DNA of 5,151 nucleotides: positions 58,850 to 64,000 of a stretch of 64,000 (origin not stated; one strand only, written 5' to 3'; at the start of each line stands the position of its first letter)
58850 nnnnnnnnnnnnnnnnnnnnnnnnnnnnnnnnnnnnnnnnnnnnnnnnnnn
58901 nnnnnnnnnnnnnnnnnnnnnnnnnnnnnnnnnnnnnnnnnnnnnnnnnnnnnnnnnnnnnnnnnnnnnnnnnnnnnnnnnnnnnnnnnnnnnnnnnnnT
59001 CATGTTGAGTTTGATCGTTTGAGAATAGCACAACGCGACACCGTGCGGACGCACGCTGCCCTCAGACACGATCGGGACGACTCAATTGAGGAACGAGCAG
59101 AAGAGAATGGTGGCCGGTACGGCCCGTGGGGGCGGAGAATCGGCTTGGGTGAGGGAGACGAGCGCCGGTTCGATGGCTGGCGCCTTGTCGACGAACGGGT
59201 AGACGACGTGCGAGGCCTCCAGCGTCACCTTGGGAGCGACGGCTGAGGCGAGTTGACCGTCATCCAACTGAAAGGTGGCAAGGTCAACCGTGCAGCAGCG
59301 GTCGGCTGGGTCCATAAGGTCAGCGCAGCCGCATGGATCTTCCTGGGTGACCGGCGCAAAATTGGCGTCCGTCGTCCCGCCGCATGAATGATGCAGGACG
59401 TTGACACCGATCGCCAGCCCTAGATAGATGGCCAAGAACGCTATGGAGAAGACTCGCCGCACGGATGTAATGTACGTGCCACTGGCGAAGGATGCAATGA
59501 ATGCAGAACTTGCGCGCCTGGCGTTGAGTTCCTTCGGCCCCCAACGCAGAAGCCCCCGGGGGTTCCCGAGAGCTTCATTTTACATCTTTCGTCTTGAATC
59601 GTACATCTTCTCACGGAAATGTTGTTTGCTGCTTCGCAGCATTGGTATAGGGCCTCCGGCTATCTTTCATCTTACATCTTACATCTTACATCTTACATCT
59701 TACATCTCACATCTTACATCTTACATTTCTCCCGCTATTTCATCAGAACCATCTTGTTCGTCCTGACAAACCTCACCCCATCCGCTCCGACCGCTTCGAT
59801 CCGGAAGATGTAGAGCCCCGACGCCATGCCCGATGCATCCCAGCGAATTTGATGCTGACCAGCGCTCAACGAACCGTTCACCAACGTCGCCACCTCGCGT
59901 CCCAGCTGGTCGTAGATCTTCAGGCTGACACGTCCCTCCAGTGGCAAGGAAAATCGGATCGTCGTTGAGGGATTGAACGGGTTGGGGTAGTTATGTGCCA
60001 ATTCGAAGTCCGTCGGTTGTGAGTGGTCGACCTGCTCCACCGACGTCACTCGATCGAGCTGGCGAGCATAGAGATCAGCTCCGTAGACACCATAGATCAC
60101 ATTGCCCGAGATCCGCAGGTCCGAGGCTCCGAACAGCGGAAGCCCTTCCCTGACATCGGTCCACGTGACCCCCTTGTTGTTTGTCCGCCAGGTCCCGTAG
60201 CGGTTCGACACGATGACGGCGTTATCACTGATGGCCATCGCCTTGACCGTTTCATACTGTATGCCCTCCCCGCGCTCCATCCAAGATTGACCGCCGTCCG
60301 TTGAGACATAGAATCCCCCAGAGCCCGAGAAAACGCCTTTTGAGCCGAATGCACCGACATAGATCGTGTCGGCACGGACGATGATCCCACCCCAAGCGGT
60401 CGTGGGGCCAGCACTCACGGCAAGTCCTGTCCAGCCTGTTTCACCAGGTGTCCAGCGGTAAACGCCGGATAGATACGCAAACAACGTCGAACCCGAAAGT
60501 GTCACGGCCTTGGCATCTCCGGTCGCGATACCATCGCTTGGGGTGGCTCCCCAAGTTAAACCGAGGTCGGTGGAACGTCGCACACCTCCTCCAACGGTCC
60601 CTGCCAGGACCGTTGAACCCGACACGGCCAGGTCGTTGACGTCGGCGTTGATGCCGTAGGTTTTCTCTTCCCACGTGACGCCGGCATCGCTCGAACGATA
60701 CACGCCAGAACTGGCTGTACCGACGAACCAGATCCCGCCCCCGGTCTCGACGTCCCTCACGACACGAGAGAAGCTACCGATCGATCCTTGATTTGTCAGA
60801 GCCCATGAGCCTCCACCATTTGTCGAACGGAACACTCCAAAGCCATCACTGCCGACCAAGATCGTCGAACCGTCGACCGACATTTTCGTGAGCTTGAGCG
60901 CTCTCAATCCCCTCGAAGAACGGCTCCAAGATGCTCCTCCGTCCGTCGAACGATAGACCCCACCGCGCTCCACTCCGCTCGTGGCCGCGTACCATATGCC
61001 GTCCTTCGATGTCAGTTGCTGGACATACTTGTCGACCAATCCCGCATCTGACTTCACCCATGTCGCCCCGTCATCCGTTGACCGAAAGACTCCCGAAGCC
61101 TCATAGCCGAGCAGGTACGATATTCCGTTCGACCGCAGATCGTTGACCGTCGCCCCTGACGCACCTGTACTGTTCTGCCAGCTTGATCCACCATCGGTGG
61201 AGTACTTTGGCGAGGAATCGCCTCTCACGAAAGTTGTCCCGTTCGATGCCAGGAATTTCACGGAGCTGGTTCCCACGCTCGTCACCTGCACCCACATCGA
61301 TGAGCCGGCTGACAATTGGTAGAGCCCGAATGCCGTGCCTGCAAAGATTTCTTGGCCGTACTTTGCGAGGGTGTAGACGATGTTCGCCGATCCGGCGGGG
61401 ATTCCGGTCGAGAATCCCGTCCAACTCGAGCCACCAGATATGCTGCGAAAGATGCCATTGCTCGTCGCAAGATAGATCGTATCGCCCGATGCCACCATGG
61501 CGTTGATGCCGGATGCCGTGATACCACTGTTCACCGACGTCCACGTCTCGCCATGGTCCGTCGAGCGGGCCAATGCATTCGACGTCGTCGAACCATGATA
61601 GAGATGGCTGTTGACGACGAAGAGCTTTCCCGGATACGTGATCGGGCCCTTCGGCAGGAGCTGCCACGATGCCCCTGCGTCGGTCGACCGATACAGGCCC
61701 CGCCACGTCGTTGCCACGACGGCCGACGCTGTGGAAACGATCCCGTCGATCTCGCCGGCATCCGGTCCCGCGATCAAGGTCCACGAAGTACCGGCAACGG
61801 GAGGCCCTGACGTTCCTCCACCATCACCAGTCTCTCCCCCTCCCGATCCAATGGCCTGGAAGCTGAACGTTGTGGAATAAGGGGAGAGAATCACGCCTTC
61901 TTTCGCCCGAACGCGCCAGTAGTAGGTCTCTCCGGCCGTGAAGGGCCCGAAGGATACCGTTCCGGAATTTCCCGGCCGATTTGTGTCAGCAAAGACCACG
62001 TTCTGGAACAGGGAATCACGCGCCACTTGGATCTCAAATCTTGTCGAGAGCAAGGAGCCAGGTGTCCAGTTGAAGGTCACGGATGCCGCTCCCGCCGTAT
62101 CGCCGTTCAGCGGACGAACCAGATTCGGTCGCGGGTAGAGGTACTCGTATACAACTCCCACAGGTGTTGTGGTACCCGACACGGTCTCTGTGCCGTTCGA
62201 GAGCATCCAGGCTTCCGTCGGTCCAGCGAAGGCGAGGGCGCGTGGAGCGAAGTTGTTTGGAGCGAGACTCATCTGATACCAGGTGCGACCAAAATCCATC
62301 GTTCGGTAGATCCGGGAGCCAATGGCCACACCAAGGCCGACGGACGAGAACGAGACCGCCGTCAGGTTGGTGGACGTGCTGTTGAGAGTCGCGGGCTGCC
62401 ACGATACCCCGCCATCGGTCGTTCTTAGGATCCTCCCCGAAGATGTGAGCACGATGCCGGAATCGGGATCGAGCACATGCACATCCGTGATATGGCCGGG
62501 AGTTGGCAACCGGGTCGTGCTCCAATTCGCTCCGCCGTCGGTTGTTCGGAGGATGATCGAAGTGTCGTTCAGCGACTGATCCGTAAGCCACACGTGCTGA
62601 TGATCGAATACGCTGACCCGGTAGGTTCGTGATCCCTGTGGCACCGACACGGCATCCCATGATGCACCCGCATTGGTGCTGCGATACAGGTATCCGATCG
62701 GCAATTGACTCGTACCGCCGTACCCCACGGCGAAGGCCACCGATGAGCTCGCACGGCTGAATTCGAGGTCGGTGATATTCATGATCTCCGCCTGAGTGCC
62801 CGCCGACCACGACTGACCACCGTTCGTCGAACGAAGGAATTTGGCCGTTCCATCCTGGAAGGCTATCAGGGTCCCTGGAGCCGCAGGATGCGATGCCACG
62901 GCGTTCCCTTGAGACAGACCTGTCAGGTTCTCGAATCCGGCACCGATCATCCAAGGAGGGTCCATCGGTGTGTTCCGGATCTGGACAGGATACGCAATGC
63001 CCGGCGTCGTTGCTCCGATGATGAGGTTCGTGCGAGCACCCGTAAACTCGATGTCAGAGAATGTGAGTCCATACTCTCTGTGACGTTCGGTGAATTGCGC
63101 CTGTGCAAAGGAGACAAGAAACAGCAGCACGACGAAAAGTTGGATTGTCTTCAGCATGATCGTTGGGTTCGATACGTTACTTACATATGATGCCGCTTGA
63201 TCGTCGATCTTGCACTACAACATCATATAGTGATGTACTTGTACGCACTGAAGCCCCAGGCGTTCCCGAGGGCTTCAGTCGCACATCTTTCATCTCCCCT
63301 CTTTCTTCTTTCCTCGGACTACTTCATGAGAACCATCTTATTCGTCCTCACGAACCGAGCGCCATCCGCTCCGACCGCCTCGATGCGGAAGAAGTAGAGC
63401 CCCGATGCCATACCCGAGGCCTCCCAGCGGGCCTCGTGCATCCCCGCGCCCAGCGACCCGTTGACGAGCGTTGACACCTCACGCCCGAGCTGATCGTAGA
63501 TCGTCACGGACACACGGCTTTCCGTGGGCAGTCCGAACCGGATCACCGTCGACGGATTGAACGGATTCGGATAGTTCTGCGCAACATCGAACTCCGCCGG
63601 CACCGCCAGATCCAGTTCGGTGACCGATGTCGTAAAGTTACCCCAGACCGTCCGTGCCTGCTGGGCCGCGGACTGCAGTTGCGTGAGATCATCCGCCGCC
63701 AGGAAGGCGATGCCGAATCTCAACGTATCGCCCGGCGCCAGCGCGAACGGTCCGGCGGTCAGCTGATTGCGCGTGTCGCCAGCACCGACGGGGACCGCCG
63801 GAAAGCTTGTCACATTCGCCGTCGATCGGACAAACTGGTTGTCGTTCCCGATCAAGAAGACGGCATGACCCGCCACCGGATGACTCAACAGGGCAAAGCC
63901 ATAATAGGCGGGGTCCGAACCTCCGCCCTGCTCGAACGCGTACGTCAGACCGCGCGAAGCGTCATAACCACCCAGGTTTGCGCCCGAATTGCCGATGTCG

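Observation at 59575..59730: (CATCTTA)8 heptanucleotide microsatellite expansion between a T9SS gene and a metal-uptake operon; the paralogous locus is unexpanded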

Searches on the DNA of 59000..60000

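Call 10: search_rna_families(source=window, start=59000, end=60000, threshold=evalue, max_evalue=10)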
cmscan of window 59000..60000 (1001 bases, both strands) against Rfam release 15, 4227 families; matches with E-value up to 10: 4.
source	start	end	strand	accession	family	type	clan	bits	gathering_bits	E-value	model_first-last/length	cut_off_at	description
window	59544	59625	-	RF00514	His_leader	Cis-reg; leader;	-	16.3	49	6.9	1-126/126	no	Histidine operon leader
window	59282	59359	-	RF02228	sX9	Gene; sRNA;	-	14.1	44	9.9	1-76/76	no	Xanthomonas sRNA sX9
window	59613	59739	-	RF02191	TCL6_1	Gene; lncRNA;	-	13.7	60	3.2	1-113/113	no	T-cell leukemia/lymphoma 6 conserved region 1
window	59242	59271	+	RF01308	sR58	Gene; snRNA; snoRNA; CD-box;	-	12.8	55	9.8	24-53/55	no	Small nucleolar RNA sR58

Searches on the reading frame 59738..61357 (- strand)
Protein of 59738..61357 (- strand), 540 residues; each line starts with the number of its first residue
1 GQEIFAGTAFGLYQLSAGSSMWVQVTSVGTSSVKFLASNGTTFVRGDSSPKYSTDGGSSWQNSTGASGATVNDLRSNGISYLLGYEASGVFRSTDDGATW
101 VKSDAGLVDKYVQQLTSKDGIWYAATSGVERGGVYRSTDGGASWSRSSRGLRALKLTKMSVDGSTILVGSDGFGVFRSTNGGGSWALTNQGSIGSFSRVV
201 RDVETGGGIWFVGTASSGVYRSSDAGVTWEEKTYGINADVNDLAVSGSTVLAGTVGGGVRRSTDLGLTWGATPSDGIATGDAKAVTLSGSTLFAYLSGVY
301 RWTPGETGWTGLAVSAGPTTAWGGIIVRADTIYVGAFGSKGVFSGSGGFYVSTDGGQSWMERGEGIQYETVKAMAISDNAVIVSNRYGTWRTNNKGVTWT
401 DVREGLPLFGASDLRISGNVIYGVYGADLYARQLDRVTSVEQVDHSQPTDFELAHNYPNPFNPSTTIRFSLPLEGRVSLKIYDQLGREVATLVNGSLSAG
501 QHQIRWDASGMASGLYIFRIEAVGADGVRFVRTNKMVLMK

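Call 27: find_related_loci(query=window:59738-61357:-, collection=metagenome_contigs, flank=2500)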
Query window:59738-61357:- (540 aa) in metagenome_contigs; peptide patterns used: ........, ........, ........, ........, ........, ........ (x = any residue, [..] = any of these).
131 stretches matched a pattern; 64 encode a relative of the query (tblastn E <= 1e-3); 64 distinct loci.
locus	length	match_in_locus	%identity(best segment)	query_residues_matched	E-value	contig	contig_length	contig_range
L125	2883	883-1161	70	448-540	3e-37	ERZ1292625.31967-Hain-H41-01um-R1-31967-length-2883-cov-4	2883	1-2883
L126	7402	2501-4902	28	15-540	9e-34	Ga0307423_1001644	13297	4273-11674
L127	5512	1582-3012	30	7-540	3e-33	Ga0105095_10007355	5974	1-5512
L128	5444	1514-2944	30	7-540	3e-33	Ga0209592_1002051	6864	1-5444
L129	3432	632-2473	27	37-540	4e-29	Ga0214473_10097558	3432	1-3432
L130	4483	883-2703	25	26-540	9e-28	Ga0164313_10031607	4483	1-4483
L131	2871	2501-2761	57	449-540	6e-28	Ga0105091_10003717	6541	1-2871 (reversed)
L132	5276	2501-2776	56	444-540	3e-27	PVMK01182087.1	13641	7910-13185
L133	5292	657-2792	47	432-540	1e-26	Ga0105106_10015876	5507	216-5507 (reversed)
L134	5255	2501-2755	60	451-540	5e-26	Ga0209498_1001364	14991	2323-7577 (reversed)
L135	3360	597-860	52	448-540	2e-26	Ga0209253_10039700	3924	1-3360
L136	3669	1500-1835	41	423-540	4e-26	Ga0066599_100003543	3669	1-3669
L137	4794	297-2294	26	12-540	3e-25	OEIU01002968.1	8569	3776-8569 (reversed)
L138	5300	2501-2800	46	434-540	7e-25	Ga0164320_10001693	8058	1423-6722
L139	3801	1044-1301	51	450-540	2e-24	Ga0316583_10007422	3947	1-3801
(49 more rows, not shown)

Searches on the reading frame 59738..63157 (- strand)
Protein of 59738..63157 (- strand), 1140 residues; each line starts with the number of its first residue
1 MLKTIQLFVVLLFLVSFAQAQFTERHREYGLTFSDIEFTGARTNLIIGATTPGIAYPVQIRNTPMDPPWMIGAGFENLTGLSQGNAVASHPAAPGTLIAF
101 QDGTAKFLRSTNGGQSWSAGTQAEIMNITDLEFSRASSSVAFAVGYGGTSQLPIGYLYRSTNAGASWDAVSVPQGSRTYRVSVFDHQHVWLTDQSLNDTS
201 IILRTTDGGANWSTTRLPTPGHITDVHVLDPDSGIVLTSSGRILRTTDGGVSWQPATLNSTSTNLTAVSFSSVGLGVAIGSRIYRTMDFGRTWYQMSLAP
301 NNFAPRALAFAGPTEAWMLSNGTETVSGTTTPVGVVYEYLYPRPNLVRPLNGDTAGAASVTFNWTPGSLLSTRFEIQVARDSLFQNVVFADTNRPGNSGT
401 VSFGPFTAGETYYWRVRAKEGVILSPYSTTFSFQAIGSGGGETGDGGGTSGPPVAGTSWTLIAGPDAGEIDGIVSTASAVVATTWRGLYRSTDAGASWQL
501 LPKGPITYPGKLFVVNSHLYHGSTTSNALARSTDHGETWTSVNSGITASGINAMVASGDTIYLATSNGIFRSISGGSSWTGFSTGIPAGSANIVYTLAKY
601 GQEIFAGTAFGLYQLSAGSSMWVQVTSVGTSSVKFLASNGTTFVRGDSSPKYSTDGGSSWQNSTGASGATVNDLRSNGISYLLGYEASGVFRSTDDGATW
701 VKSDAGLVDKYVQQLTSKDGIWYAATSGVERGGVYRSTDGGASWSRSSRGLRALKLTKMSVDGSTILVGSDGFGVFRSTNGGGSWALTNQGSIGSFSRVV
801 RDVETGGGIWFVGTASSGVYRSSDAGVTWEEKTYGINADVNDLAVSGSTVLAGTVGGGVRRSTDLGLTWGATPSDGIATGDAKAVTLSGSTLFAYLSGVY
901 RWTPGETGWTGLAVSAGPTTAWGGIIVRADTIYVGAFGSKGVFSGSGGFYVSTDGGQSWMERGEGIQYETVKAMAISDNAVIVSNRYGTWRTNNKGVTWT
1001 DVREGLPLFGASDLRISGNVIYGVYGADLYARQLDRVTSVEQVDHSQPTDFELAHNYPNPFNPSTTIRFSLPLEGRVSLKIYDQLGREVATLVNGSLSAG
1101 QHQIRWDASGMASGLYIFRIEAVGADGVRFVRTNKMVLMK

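Call 11: search_protein_families(library=pfam, proteins=[window:59738-63157:-], max_evalue=0.01)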
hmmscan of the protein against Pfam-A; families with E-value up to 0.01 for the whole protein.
window:59738-63157:- (1140 aa): 8 families
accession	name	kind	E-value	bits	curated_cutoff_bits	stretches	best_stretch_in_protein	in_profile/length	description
PF15902.12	Sortilin-Vps10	-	4.2e-30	105.3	33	4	157-255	3-111/446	Sortilin, neurotensin receptor 3,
PF02012.26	BNR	-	8.6e-17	58.8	27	0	735-746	1-12/12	BNR/Asp-box repeat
PF14870.12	PSII_BNR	-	1.4e-13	51.3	27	1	157-325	40-210/303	Photosynthesis system II assembly factor YCF48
PF19755.4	DUF6242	-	9e-10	39.2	29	0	514-579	150-217/217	Domain of unknown function (DUF6242)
PF18962.6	Por_Secre_tail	-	1.4e-07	32.1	27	1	1057-1122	2-64/75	Secretion system C-terminal sorting domain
PF13860.13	FlgD_ig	-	2.7e-07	30.9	27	1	1076-1124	24-77/79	FlgD Ig-like domain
PF13088.12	BNR_2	-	0.00072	19.4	31.4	1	107-242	84-222/277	BNR repeat-like domain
PF03174.19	CHB_HEX_C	-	0.0026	18.1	23.6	0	651-671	38-57/76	Chitobiase/beta-hexosaminidase C-terminal domain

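Call 14: find_encoding_contigs(protein=window:59738-63157:-, flank=3000, max_places=10)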
Protein window:59738-63157:- (1140 aa): 4 contigs read that carry it; 3 places shown.
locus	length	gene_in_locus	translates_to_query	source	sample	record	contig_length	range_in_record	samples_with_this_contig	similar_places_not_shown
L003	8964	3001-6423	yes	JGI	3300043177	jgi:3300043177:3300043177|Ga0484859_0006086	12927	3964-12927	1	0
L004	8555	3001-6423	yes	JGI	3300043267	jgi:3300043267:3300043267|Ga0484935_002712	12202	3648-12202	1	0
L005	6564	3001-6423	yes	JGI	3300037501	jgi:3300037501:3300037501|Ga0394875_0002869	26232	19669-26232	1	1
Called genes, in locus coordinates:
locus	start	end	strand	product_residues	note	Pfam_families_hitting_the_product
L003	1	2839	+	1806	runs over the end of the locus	PF02368:Big_2 (faint), PF00963:Cohesin, PF05345:He_PIG (weak), PF13385:Laminin_G_3, PF18962:Por_Secre_tail (weak)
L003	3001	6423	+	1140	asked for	PF02012:BNR (faint), PF14870:PSII_BNR, PF15902:Sortilin-Vps10 (weak), PF13860:FlgD_ig (weak), PF18962:Por_Secre_tail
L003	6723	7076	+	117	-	PF26622:DUF8199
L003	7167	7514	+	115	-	-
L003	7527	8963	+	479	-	?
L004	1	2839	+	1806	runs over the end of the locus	PF02368:Big_2 (faint), PF00963:Cohesin, PF05345:He_PIG (weak), PF13385:Laminin_G_3, PF18962:Por_Secre_tail (weak)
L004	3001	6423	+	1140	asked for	PF02012:BNR (faint), PF14870:PSII_BNR, PF15902:Sortilin-Vps10 (weak), PF13860:FlgD_ig (weak), PF18962:Por_Secre_tail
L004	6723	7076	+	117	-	PF26622:DUF8199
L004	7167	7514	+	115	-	-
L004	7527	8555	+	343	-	?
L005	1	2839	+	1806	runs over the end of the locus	PF02368:Big_2 (faint), PF00963:Cohesin, PF05345:He_PIG (weak), PF13385:Laminin_G_3, PF18962:Por_Secre_tail (weak)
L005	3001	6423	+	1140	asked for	PF02012:BNR (faint), PF14870:PSII_BNR, PF15902:Sortilin-Vps10 (weak), PF13860:FlgD_ig (weak), PF18962:Por_Secre_tail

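Call 36: find_homologous_proteins(query=window:59738-63157:-, max_evalue=1e-30)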
Query window:59738-63157:- (1140 aa): 569 proteins with E <= 1e-30 among 8000 candidates; the best 120 are listed.
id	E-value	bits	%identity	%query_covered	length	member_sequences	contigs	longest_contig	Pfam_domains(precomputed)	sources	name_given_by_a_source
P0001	0.0e+0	2533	100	100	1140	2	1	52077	PF18962.8,PF14870.13,PF13860.13,PF02012.27,PF15902.13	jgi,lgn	jgi:photosystem II stability/assembly factor-like uncharacterized protein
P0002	0.0e+0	1329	81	60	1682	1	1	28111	PF18962.8,PF14870.13,PF13860.13,PF02012.27,PF15902.13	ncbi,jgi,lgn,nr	ncbi:MAG: YCF48-related protein [Bacteroidetes bacterium]|jgi:photosystem II stability/assembly fact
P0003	2.4e-101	358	27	46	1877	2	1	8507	PF18962.8,PF25788.3,PF14870.13,PF00041.28,PF16656.12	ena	-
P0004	7.7e-97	343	48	9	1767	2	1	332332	PF01108.24,PF18962.8,PF25788.3,PF14870.13,PF02012.27,PF00041.28,PF16656.12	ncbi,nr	ncbi:MAG: YCF48-related protein [Ignavibacteriales bacterium]|nr:YCF48-related protein [Ignavibacter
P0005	3.1e-93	332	54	8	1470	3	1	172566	PF16655.13,PF18962.8,PF25788.3,PF24489.2,PF14870.13,PF02012.27,PF00041.28,PF16656.12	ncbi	-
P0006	1.1e-92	330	49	8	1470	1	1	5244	PF18962.8,PF25788.3,PF24489.2,PF14870.13,PF00041.28,PF16656.12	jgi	jgi:photosystem II stability/assembly factor-like uncharacterized protein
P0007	4.3e-91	324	27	36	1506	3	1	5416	PF18962.8,PF25788.3,PF14870.13,PF00041.28,PF16656.12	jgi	jgi:photosystem II stability/assembly factor-like uncharacterized protein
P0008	9.3e-91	323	45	9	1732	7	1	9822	PF18962.8,PF25788.3,PF14870.13,PF00041.28,PF16656.12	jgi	-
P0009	6.1e-89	317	27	61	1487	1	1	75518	PF18962.8,PF25788.3,PF14870.13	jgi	jgi:photosystem II stability/assembly factor-like uncharacterized protein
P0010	4.6e-86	308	26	91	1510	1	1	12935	PF18962.8,PF25788.3,PF14870.13,PF02012.27,PF00041.28,PF16656.12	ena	-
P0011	1.1e-79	287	31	60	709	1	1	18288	PF07494.18,PF18962.8,PF25852.1,PF14870.13,PF02012.27,PF15902.13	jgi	jgi:photosystem II stability/assembly factor-like uncharacterized protein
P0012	1.4e-76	276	31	46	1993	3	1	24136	PF16655.13,PF25059.2,PF25788.3,PF24489.2,PF14870.13,PF02012.27,PF00041.28,PF15902.13,PF16656.12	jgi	-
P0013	2.8e-76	275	25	57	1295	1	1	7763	PF04389.23,PF18975.7,PF18962.8,PF14870.13,PF02012.27,PF15902.13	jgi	jgi:photosystem II stability/assembly factor-like uncharacterized protein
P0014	3.7e-76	275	25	36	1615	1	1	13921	PF18962.8,PF25788.3,PF24489.2,PF14870.13,PF02012.27,PF00041.28,PF15902.13,PF16656.12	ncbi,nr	ncbi:T9SS type A sorting domain-containing protein [candidate division KSB1 bacterium]|nr:T9SS type 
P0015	2.0e-75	273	48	9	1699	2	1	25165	PF18962.8,PF25788.3,PF14870.13,PF00041.28,PF16656.12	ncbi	ncbi:MAG: YCF48-related protein [Balneolaceae bacterium]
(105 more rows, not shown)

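Call 37: find_encoding_contigs(protein=P0002, flank=5000, max_places=6)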
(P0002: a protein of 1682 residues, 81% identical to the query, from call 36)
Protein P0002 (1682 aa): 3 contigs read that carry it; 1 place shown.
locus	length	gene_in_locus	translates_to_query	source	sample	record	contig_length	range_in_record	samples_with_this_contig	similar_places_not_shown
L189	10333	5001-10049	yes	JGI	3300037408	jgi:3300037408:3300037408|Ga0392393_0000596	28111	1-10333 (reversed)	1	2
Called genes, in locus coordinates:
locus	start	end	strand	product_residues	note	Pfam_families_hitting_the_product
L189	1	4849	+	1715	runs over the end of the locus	PF00963:Cohesin (weak), PF02368:Big_2 (weak), PF26918:Ig_Eae (weak), PF00963:Cohesin, PF13385:Laminin_G_3, PF18962:Por_Secre_tail (weak)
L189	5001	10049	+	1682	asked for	PF14870:PSII_BNR, PF15902:Sortilin-Vps10 (faint), PF02012:BNR (faint), PF13860:FlgD_ig (faint), PF18962:Por_Secre_tail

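Call 72: find_encoding_contigs(protein=P0002, flank=400, max_places=10)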
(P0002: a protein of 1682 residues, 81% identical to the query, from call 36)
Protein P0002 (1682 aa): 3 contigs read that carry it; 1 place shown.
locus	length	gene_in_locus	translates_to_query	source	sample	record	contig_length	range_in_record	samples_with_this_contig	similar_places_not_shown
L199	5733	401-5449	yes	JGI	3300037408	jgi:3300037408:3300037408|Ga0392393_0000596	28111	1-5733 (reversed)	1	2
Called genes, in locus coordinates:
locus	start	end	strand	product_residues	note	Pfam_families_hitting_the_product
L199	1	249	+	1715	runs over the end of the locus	PF00963:Cohesin (weak), PF02368:Big_2 (weak), PF26918:Ig_Eae (weak), PF00963:Cohesin, PF13385:Laminin_G_3, PF18962:Por_Secre_tail (weak)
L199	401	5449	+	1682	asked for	PF14870:PSII_BNR, PF15902:Sortilin-Vps10 (faint), PF02012:BNR (faint), PF13860:FlgD_ig (faint), PF18962:Por_Secre_tail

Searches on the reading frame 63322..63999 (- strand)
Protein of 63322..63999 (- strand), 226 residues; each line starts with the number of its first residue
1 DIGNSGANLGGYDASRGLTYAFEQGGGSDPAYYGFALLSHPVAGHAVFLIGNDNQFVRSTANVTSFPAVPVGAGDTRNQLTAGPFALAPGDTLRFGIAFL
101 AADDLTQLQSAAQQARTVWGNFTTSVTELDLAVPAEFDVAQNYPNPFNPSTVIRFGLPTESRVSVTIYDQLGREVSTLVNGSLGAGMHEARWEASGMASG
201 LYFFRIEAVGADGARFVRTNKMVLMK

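Call 11: search_protein_families(library=pfam, proteins=[window:63322-63999:-], max_evalue=0.01)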
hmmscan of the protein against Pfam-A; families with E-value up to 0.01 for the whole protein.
window:63322-63999:- (226 aa): 2 families
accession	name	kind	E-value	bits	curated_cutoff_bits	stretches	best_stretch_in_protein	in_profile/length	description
PF18962.6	Por_Secre_tail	-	5.3e-07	30.3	27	1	143-208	2-64/75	Secretion system C-terminal sorting domain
PF13860.13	FlgD_ig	-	1.3e-05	25.5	27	1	161-210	23-77/79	FlgD Ig-like domain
